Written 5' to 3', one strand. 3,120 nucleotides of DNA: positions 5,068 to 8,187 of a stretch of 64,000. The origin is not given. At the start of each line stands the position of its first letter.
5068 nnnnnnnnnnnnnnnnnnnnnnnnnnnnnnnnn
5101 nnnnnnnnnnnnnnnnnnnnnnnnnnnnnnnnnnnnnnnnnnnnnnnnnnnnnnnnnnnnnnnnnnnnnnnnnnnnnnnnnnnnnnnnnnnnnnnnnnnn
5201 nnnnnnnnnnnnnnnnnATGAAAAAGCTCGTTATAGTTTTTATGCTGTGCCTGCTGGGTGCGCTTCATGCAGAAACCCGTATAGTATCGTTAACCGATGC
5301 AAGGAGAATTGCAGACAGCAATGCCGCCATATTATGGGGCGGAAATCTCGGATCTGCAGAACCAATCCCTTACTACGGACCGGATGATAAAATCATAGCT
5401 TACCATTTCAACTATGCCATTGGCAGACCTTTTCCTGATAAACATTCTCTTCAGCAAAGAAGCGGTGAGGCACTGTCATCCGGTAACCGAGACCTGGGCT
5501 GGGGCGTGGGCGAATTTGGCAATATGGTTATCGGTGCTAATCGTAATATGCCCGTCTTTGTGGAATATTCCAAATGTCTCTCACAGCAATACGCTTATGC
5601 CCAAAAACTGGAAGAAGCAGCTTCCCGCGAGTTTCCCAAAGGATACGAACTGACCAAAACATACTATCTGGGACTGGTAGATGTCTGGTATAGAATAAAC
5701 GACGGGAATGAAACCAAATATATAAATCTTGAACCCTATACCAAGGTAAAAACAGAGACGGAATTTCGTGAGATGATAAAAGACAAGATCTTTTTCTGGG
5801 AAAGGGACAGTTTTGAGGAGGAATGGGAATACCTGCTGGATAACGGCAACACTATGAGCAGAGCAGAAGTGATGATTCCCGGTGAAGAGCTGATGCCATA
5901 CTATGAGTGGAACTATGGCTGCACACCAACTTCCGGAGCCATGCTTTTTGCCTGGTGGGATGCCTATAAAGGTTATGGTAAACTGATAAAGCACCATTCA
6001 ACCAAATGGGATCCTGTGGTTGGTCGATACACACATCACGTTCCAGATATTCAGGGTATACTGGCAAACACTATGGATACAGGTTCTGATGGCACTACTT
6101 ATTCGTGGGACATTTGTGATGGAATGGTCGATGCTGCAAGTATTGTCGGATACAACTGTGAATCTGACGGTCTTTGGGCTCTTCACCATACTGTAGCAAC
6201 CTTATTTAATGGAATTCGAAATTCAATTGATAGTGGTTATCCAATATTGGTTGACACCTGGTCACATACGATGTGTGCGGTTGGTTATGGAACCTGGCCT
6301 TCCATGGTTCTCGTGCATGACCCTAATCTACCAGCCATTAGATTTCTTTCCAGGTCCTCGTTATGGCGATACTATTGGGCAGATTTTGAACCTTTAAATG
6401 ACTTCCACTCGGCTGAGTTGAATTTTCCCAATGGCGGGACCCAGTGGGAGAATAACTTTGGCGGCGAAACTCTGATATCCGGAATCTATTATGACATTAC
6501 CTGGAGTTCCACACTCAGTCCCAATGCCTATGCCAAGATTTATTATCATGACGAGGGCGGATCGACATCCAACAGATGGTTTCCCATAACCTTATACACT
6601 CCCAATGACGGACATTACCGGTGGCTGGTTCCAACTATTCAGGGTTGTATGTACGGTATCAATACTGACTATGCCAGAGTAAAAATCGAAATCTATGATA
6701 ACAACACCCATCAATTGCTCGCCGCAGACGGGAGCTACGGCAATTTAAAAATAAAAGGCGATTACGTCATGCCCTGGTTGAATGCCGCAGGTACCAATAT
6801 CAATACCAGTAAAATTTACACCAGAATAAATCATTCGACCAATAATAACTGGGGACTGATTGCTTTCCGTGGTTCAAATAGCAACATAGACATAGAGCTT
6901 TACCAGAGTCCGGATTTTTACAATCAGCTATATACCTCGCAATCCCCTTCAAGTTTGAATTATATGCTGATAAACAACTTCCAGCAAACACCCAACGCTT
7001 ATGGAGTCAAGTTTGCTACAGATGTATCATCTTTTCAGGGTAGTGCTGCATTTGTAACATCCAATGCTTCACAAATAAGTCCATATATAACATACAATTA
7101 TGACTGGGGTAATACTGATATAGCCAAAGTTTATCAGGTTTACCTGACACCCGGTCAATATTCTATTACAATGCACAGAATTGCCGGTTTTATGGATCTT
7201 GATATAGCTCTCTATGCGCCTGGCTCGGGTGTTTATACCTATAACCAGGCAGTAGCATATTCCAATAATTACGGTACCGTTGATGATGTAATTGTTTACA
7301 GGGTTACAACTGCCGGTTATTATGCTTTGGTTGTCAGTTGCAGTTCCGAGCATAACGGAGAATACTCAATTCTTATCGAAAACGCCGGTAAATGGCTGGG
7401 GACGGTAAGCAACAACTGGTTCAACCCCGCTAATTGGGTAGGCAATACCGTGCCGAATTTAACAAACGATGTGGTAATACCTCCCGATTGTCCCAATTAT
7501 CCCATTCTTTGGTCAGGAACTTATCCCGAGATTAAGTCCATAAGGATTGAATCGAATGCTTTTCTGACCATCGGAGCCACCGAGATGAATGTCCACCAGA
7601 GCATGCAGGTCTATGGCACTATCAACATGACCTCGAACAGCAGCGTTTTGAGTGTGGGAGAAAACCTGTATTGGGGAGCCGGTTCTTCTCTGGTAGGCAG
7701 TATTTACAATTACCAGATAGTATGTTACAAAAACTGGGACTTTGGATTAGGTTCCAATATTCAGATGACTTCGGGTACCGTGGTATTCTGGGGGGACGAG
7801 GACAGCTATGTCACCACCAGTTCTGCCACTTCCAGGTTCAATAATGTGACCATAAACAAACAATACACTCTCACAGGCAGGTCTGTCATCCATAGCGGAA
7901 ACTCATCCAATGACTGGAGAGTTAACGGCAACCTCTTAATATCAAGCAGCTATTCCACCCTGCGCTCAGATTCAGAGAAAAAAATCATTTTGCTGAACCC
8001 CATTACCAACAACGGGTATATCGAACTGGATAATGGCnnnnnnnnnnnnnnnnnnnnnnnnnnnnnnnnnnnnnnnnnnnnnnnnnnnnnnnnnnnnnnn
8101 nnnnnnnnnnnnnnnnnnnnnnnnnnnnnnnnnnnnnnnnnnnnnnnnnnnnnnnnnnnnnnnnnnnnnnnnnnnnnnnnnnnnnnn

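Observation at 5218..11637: Pair of ~2140-aa secreted cysteine-peptidase / beta-helix proteins of an apparently unassigned family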

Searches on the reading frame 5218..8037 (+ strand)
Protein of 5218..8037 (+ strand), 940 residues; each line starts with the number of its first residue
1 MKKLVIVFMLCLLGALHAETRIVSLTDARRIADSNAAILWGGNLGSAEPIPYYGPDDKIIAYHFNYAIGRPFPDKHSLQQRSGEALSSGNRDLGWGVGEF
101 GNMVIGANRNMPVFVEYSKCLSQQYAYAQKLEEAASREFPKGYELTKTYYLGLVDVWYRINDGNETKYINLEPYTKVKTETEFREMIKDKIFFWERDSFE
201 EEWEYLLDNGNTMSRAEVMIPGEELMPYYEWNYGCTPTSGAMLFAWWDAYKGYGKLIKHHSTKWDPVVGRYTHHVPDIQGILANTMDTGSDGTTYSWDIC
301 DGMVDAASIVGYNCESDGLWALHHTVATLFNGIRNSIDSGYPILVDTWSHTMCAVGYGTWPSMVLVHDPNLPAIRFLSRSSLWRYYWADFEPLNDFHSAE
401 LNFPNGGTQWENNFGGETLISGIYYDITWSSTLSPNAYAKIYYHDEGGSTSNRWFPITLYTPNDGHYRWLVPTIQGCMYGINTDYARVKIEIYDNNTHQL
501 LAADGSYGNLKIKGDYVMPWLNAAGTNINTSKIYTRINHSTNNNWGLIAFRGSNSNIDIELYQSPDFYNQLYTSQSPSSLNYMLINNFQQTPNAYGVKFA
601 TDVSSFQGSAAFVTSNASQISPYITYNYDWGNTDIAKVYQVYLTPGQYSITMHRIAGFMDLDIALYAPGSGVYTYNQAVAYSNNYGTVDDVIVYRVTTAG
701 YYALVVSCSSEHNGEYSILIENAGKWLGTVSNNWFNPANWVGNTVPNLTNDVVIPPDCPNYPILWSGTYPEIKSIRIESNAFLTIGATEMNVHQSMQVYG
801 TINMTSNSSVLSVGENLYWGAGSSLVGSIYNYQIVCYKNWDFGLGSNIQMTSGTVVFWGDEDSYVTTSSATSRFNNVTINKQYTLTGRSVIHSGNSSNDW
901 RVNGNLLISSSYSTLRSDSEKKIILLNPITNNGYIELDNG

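Call 30: find_related_loci(query=A2, collection=genome_contigs, flank=10000)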
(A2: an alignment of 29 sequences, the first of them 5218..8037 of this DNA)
Query A2 (940 aa) in genome_contigs; peptide patterns used: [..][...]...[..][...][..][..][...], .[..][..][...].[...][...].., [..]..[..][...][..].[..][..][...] (x = any residue, [..] = any of these).
138 stretches matched a pattern; 80 encode a relative of the query (tblastn E <= 1e-3); 79 distinct loci.
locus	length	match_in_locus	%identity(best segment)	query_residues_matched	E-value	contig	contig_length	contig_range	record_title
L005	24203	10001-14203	43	2-940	0e+0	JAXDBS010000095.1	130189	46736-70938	MAG: Candidatus Cloacimonadaceae bacterium isolate POMEDNA-B24 Raw2_k127_469661, whole genome shotgun sequence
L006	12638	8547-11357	39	1-940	0e+0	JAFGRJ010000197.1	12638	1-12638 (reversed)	MAG: Candidatus Cloacimonadota bacterium isolate Zod_Metabat.824 k87_9254278, whole genome shotgun sequence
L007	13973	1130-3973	39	1-940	0e+0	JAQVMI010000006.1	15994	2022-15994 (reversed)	MAG: Candidatus Cloacimonadota bacterium isolate STF1_13 NODE_9806_length_15994_cov_2.938930_Sandtown_F1, whole genome s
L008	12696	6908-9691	31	1-940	1e-133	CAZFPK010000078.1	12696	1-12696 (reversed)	MAG TPA_asm: uncultured Candidatus Cloacimonadota bacterium isolate SRP077602_co5_585 genome assembly, contig: NODE_2211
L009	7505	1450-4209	32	1-925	2e-129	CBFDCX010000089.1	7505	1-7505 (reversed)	MAG TPA_asm: uncultured bacterium isolate SRR26215684_binner13_Refined_72 genome assembly, contig: ERZ25073497.5992, who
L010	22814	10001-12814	31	1-940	4e-119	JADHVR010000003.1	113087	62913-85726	MAG: Bacteroidales bacterium isolate BS750m-G6 BS-750m-C40, whole genome shotgun sequence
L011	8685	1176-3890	31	1-903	7e-119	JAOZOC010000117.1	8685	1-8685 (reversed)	MAG: Bacteroidales bacterium isolate GMC4.concoct.313 GMC4_12935_length_8685_cov_7.434994, whole genome shotgun sequence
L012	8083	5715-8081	33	1-787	4e-123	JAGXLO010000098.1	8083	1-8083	MAG: Candidatus Cloacimonadota bacterium isolate GSL_CB2_1 NODE_1226_length_8083_cov_7.79764, whole genome shotgun seque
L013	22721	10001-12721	29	1-908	9e-113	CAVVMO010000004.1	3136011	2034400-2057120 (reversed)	MAG: uncultured Bacteroidales bacterium isolate MFD04716.bin.1.418 genome assembly, contig: contig_4261, whole genome sh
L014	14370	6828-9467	30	4-881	2e-108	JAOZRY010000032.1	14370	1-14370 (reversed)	MAG: Bacteroidales bacterium isolate GMC6.maxbin2.173_sub GMC6_4074_length_14370_cov_12.350122, whole genome shotgun seq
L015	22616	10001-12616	32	15-877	9e-108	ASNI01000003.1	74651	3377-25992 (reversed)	Cloacimonetes bacterium SCGC AAA252-N17 A252N17DRAFT_contig_2_0.3_C, whole genome shotgun sequence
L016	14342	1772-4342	30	23-881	3e-107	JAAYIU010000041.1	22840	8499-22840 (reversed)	MAG: Bacteroidales bacterium isolate AS10tlH2TH_145 250556_AS10, whole genome shotgun sequence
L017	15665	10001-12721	30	2-908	5e-106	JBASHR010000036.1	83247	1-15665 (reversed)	MAG: Bacteroidales bacterium isolate MFD13481_ilm_asm_bin22 k127_124739, whole genome shotgun sequence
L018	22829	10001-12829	31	1-934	7e-105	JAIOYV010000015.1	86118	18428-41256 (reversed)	MAG: Bacteroidales bacterium isolate Tobar12.5m-G22 Tobar12-5m-C205, whole genome shotgun sequence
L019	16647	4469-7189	30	6-916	6e-105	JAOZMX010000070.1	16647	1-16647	MAG: Bacteroidales bacterium isolate GMC4_bin_2 GMC4_3827_length_16647_cov_10.747891, whole genome shotgun sequence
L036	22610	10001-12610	31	9-881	2e-111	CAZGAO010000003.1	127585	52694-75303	MAG TPA_asm: uncultured Lentimicrobiaceae bacterium isolate binchicken_co47_205 genome assembly, contig: NODE_66_length_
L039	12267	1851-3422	30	2-514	1e-52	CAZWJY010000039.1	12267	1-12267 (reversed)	MAG TPA_asm: uncultured bacterium isolate binchicken_co349_111 genome assembly, contig: NODE_1670_length_12267_cov_15.56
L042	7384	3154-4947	25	1-587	1e-40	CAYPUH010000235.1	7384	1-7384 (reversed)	MAG TPA_asm: uncultured Cytophagia bacterium isolate binchicken_co15_103 genome assembly, contig: NODE_8684_length_7384_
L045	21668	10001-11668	26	1-543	1e-29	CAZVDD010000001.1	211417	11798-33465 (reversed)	MAG TPA_asm: uncultured bacterium isolate SRP231805_co4_173 genome assembly, contig: k141_57568, whole genome shotgun se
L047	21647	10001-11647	26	4-543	3e-29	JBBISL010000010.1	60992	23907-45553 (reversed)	MAG: candidate division WOR-3 bacterium isolate SLF170214_bin_372 NODE_665_length_60992_cov_6.367954, whole genome shotg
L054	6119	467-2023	24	4-512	2e-28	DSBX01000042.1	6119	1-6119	MAG TPA_asm: candidate division WOR-3 bacterium isolate SpSt-1182 Ga0129302_1008387, whole genome shotgun sequence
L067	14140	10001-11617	22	7-512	3e-25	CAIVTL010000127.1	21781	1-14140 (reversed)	candidate division WOR-3 bacterium isolate AlinenSedimentsD0_bin-1181 genome assembly, contig: bin-1181:127/755, whole g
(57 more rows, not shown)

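Call 37: predict_structure(alignment_id=A2)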
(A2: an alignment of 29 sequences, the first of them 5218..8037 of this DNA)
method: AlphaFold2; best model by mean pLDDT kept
length: 940 residues; sequences in the alignment: 29
mean_pLDDT: 90.3   pTM: 0.68
mean pLDDT of the five models: 90.3, 89.1, 88.8, 88.5, 87.4
residues with pLDDT >= 90: 666; 70-90: 237; 50-70: 33; < 50: 4
segments of 3 or more residues with pLDDT < 50: 16-19
pLDDT, mean of each block of 10 residues (from residue 1): 66 52 88 95 95 94 97 94 93 96 94 95 95 95 95 94 94 92 92 90 91 90 94 95 95 92 91 93 95 91 96 90 81 95 92 95 94 94 93 88 90 84 92 84 91 91 92 89 93 92 89 88 89 90 92 83 90 88 91 92 83 88 90 92 87 87 88 89 72 86 92 91 85 91 83 92 91 93 94 95 94 95 87 95 92 92 94 95 75 94 94 92 93 85
secondary structure, 60 per line:
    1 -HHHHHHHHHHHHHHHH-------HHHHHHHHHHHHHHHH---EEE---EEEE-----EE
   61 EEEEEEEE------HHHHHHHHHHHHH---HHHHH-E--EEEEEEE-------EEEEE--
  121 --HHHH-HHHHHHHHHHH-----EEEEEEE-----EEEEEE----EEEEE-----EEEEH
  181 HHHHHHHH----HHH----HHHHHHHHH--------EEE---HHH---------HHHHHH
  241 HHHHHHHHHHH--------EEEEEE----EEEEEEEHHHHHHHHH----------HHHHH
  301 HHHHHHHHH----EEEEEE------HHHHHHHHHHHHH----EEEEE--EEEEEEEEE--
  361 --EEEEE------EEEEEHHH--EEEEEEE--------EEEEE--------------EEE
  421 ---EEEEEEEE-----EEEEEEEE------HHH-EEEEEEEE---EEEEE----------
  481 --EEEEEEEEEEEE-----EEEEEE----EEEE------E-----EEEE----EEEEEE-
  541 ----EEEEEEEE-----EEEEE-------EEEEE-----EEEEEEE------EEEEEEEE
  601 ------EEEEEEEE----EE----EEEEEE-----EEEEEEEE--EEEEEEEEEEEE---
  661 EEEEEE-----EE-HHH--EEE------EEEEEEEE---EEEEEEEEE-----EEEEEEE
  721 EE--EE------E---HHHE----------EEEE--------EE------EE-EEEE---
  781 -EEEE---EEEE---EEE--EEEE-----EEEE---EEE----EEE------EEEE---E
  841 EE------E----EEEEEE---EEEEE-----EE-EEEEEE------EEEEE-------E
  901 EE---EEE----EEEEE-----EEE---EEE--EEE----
elements in order (helices of 4 or more, strands of 3 or more residues): H2-17 H25-40 E44-46 E50-53 E59-68 H75-87 H91-95 E100-106 E114-118 H123-126 H128-138 E144-150 E156-161 E166-170 E176-179 H180-188 H200-208 E217-219 H235-251 E260-265 E270-276 H277-285 H296-309 E314-319 H326-338 E343-347 E350-358 E363-367 E374-378 E384-390 E399-403 E418-420 E424-431 E437-444 E455-462 E466-470 E483-494 E500-505 E510-513 E526-529 E534-539 E545-552 E558-562 E570-574 E580-586 E593-600 E607-614 E625-630 E636-643 E646-657 E661-666 E680-682 E689-696 E700-708 E714-722 E751-754 E774-777 E782-785 E789-792 E796-798 E801-804 E810-813 E817-819 E824-826 E833-836 E840-842 E854-859 E863-867 E876-881 E888-892 E900-902 E906-908 E913-917 E923-925 E929-931 E934-936
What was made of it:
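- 5218..5271 (+): Sec signal peptide (aa 1-18, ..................|ET). AF2 shows helix 2-17 and pLDDT <50 at residues 16-19 (call 37).
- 5290..5892 (+): Family-specific alpha/beta N-domain (aa ~25-225); candidate prodomain. AF2 pLDDT ~95 (call 37).
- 5893..6417 (+): C39-like papain-fold peptidase domain (aa 226-400). Cys235 is codon 5920-5922, His350 is 6265-6267, His367 is 6316-6318. In the model Cys235 starts helix 235-251 and His350 starts strand 350-358 (call 37).
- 6418..6777 (+): Ig-like beta-sandwich (aa 401-520). AF2 (call 37).
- On Pfam PF13529 Peptidase_C39_2 (clan CA): The secondary-structure order fits: Cys at the N-terminus of helix 235-251, His350 at the start of strand 350-358, and His367 at the end of the next strand (call 37).
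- Checked: This is read from the sequence; in the AF2 model it is helix 2-17 followed by a low-confidence segment at 16-19 (call 37).
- In the AF2 model (pLDDT 90.3) Cys235 lies at the N-terminus of a helix, and the two His residues lie at the start and end of successive strands, as in papain-like folds (call 37).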

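Call 39: fold_search(model_id=the predicted structure, library=pdb)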
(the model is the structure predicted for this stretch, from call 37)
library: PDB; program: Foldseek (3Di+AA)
matches with E <= 10: 1666; with E <= 0.001: 61
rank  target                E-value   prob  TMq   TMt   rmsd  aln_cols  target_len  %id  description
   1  5iku                  1.2e-08  1.00  0.10  0.36  18.4       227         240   14  Crystal structure of the Hathewaya histolytica ColG tandem collagen-binding domain s3as3b in the presence of calcium at  (released 2017-03-15)
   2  9qcm_D                8.0e-08  1.00  0.10  0.14  21.3       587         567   10  Botulinum neurotoxin type B1, 14-subunit, Large Progenitor Toxin Complex (L-PTC) (released 2025-09-10)
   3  9ug6_A                1.1e-07  1.00  0.10  0.14  23.3       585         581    9  Crystal structure of HA3 from Clostridium botulinum type B with alpha2,6-sialyllactose (released 2025-11-05)
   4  8kcx_A                2.5e-07  1.00  0.14  0.21   8.2       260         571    7  Cryo-EM structure of human SIDT1 (released 2024-06-12)
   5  9ug6_C                2.7e-07  0.99  0.10  0.15  23.2       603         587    9  Crystal structure of HA3 from Clostridium botulinum type B with alpha2,6-sialyllactose (released 2025-11-05)
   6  3win_E                5.0e-07  1.00  0.10  0.19  19.9       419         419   12  Clostridium botulinum Hemagglutinin (released 2013-11-06)
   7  8kcw_A                8.2e-07  1.00  0.13  0.19  10.3       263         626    8  Cryo-EM structure of human SIDT1 bound to cholesterol (released 2024-06-12)
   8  9ea9_E                8.2e-07  1.00  0.10  0.19  19.5       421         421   11  Crystal structure of BoNT/A-NTNH-HA70 -VHH_F12-VHH_H7-Fab_NTNH complex (released 2025-09-17)
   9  9qco_B                1.6e-06  0.99  0.10  0.14  21.7       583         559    9  NTNH-HA70 complex from Clostridium botulinum Serotype B1 (released 2025-09-10)
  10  7y63_A                2.7e-06  1.00  0.15  0.21   7.6       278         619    9  ApoSIDT2-pH7.4 (released 2023-06-21)
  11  7y68_A                2.8e-06  1.00  0.15  0.21   6.4       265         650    9  SIDT2-pH5.5 plus miRNA (released 2023-06-21)
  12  8jun_A                2.8e-06  1.00  0.14  0.18   8.5       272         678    8  Cryo-EM structure of SIDT1 E555Q mutant (released 2023-11-15)
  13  7y69_A                4.4e-06  1.00  0.15  0.20   7.2       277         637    9  ApoSIDT2-pH5.5 (released 2023-06-21)
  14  8k1b_A                4.4e-06  1.00  0.14  0.41   8.1       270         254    7  SID1 transmembrane family member 1 (released 2024-07-10)
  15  8woq_A                4.6e-06  1.00  0.14  0.19  10.4       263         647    8  Cryo-EM structure of human SIDT1 protein with C1 symmetry at neutral pH (released 2024-03-20)
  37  5sv5                  2.0e-04  1.00  0.10  0.74   2.9       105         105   16  1.0 Angstrom Crystal Structure of pre-Peptidase C-terminal Domain of Collagenase from Bacillus anthracis. (released 2016-08-17)
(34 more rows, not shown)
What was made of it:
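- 6778..7383 (+): Two PPC / collagen-binding-like beta-sandwiches (aa 521-722). Foldseek: 5iku E 1.2e-8 and 5sv5 TM 0.74 (call 39).
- On PPC (pre-peptidase C-terminal) / collagen-binding domain fold: 5iku E 1.2e-8 and 5sv5 TM 0.74, rmsd 2.9 Å over 105 columns (call 39).
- Closest known: PPC / collagen-binding domains of clostridial collagenase ColG. Same: The two sandwiches at residues 521-722 match the tandem s3a-s3b fold (E 1.2e-8) and a PPC domain (TM 0.74) (call 39).
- Checked: PPC-like fold confirmed: ColG tandem collagen-binding domains 5iku E 1.2e-8; PPC domain 5sv5 TM 0.74 (call 39).
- PPC/collagen-binding-like sandwiches (call 39).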

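Call 45: search_protein_families(library=pfam, proteins=[L005:10007-10669:+, L010:10001-10675:+, L013:10001-10675:+, L042:3154-3903:+, L045:10001-10720:+, L054:467-1186:+, L067:10001-10780:+, L039:1851-2540:+], max_evalue=10)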
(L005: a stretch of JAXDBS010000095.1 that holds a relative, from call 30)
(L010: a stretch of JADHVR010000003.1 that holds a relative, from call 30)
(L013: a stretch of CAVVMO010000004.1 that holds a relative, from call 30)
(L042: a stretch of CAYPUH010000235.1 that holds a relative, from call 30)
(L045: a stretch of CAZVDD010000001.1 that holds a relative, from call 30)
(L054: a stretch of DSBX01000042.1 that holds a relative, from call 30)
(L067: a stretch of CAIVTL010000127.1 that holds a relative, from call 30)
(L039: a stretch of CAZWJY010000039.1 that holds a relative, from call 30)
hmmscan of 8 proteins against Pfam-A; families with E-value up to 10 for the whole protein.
L005:10007-10669:+ (221 aa): 0 families

L010:10001-10675:+ (225 aa): 1 family
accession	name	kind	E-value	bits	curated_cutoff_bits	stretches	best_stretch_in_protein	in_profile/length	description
PF08139.17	LPAM_1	-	0.28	12.1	20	1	1-15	1-15/18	Prokaryotic membrane lipoprotein lipid attachment site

L013:10001-10675:+ (225 aa): 1 family
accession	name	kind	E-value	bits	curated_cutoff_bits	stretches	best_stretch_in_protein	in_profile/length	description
PF19081.6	Ig_7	-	0.11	13.3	27.3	1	128-174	38-84/84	Ig-like domain CHU_C associated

L042:3154-3903:+ (250 aa): 1 family
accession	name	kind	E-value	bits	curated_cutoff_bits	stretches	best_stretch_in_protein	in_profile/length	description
PF16789.10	YscO-like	-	0.18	12.2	27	1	191-234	39-80/161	YscO-like protein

L045:10001-10720:+ (240 aa): 2 families
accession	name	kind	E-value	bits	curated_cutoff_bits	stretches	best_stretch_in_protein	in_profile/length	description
PF08267.18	Meth_synt_1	-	0.02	14.8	27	1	156-233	150-226/313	Cobalamin-independent synthase, N-terminal domain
PF11501.13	bCoV_NSP1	-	0.1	12.8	25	1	35-78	81-125/138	Betacoronavirus replicase NSP1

L054:467-1186:+ (240 aa): 0 families

L067:10001-10780:+ (260 aa): 0 families

L039:1851-2540:+ (230 aa): 0 families

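Call 50: fold_search(model_id=the predicted structure, library=viral)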
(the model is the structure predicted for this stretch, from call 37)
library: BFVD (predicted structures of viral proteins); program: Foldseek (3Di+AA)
matches with E <= 10: 1431; with E <= 0.001: 53
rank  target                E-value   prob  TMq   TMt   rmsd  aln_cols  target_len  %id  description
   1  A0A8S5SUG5            8.3e-09  1.00  0.11  0.18  35.8       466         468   13  Leucine rich repeat protein [Siphoviridae sp. ctqPo10]
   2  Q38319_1              2.7e-07  1.00  0.08  0.08  24.1       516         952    8  Receptor-binding protein of phage tail base-plate Siphoviridae head domain-containing protein [Lactococcus phage BK5-T]
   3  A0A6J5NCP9            2.9e-07  0.97  0.12  0.12  24.7       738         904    9  Uncharacterized protein [uncultured Caudovirales phage]
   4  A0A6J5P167            6.8e-07  0.98  0.13  0.10  23.8       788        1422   10  Fibronectin type III [uncultured Caudovirales phage]
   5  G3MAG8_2              7.5e-07  0.99  0.09  0.09  27.4       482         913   10  Gp427 [Bacillus phage G]
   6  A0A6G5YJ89            3.3e-06  0.99  0.11  0.13  24.4       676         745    9  (no name in the UniProt tables at hand)
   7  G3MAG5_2              4.5e-06  0.97  0.08  0.10  54.2       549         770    8  Gp424 [Bacillus phage G]
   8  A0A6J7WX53            7.0e-06  0.66  0.09  0.09  32.2       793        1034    9  Uncharacterized protein [uncultured Caudovirales phage]
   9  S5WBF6                8.1e-06  1.00  0.14  0.13  16.6       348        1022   10  PA14 domain-containing protein [Pseudomonas phage PaBG]
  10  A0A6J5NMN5            9.4e-06  1.00  0.14  0.18  17.6       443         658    8  CUB domain [uncultured Caudovirales phage]
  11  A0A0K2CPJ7            1.3e-05  1.00  0.09  0.10  19.1       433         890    8  Putative major virion structural protein [Brevibacillus phage SecTim467]
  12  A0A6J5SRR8            2.4e-05  0.97  0.08  0.19  22.9       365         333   10  Uncharacterized protein [uncultured Caudovirales phage]
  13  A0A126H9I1            3.6e-05  0.69  0.08  0.10  25.3       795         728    7  Neck passage structure [Lactococcus phage 936 group phage Phi19.3]
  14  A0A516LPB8            4.1e-05  0.96  0.09  0.18  16.6       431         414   12  (no name in the UniProt tables at hand)
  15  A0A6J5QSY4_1          6.1e-05  0.75  0.10  0.08  18.5       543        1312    9  Carbohydrate-binding, CenC-like [uncultured Caudovirales phage]
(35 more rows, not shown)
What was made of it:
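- Tried and rejected: Foldseek of the 940-residue head model, PDB and viral libraries (calls 39, 50).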

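Call 55: search_protein_families(library=ncbifam, proteins=[L047:9917-12127:+, L036:14000-16990:+, L005:15500-16375:+], max_evalue=1)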
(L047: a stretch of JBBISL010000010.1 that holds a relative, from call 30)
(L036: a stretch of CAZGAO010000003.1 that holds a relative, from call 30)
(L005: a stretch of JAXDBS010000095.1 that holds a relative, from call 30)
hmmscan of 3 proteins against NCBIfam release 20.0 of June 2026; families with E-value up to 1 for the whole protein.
L047:9917-12127:+ (737 aa): 3 families
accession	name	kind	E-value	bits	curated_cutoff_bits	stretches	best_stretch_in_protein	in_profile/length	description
NF052228.1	T9SS_PorZ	equivalog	1.7e-05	23.4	260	1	670-726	688-744/757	type IX secretion system anionic LPS delivery protein PorZ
TIGR04183.1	Por_Secre_tail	domain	0.00055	19.9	23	1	670-734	13-70/72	T9SS type A sorting domain-containing protein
NF005176.1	PRK06655.1-1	equivalog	0.0052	16.7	230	1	665-724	86-149/197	flagellar hook assembly protein FlgD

L036:14000-16990:+ (997 aa): 7 families
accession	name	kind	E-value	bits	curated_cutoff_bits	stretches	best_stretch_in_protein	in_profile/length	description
TIGR04183.1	Por_Secre_tail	domain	3.6e-16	58.9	23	1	927-995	1-70/72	T9SS type A sorting domain-containing protein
NF052345.1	S_layer_anammox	exception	3.2e-13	48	1400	2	297-381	1312-1396/1596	Kustd1514 family S-layer glycoprotein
NF047971.1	ThermolysLepto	equivalog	4.2e-07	28.5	1350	1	408-527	646-773/776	M4 family metalopeptidase thermolysin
NF038113.1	T9SSA_dep_M36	equivalog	4.7e-07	28.3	885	1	922-995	790-867/869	T9SS-dependent M36 family metallopeptidase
NF050177.1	TapA_OM_Porphy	equivalog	0.00083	18.2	500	1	923-995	469-542/544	TapA/TapC family T9SS-dependent outer membrane protein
NF052228.1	T9SS_PorZ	equivalog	0.0037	15.7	260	1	915-962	664-714/757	type IX secretion system anionic LPS delivery protein PorZ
NF033708.1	T9SS_Cterm_ChiA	domain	0.21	11.5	40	1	946-995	3-54/55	T9SS sorting signal type C domain-containing protein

L005:15500-16375:+ (292 aa): 0 families
